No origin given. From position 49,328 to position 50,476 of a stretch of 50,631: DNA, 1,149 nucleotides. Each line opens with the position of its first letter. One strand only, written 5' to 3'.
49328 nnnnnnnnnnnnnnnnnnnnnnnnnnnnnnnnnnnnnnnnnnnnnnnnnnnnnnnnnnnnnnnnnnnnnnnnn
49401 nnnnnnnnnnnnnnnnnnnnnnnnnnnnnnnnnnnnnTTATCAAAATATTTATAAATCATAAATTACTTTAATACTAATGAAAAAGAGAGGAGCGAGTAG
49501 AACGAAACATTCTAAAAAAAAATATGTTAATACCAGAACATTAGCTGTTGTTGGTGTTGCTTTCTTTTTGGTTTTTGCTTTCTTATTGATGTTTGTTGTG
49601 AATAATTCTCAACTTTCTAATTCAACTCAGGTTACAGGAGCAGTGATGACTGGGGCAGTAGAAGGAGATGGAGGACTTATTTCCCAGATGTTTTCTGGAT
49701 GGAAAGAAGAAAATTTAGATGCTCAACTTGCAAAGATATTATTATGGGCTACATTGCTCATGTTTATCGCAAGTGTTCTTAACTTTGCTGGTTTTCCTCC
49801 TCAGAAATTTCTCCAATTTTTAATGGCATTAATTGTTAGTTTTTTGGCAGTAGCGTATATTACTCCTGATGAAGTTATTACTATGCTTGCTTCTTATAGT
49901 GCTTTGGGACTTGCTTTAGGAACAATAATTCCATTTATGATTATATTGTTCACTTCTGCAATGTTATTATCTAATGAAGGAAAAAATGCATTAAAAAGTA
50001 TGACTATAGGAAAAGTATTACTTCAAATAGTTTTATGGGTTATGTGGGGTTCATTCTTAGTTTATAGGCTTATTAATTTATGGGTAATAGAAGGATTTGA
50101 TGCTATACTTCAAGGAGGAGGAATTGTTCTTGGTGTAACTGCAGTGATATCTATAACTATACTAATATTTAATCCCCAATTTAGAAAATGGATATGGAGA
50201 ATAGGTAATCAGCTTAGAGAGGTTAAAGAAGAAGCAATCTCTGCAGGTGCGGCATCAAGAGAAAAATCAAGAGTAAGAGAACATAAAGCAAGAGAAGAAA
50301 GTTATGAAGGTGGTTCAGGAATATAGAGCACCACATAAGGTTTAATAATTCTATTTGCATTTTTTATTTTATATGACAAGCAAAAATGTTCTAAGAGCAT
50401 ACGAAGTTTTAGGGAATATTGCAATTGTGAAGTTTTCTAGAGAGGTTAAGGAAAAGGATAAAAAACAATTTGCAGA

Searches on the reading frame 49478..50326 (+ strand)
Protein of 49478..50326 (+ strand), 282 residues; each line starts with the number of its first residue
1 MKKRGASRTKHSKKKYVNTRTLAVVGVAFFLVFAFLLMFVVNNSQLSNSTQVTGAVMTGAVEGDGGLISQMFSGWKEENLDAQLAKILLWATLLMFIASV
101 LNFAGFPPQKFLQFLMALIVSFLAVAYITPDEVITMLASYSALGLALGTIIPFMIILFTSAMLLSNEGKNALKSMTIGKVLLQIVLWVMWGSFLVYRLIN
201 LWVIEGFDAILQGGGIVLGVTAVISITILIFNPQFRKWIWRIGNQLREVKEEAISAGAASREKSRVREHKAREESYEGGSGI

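Call 76: find_encoding_contigs(protein=window:49478-50326:+, flank=10000, max_places=2)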
Protein window:49478-50326:+ (282 aa): 1 contig read that carries it; 1 place shown.
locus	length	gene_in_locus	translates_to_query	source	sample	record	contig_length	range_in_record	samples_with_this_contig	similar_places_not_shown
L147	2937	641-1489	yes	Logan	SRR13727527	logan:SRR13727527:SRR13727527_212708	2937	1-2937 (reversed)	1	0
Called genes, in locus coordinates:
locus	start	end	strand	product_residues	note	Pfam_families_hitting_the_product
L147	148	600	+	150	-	-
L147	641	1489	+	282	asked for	-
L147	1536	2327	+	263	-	PF25133:TYW2_N_2, PF02475:TRM5-TYW2_MTfase, PF13847:Methyltransf_31 (weak)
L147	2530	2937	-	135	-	?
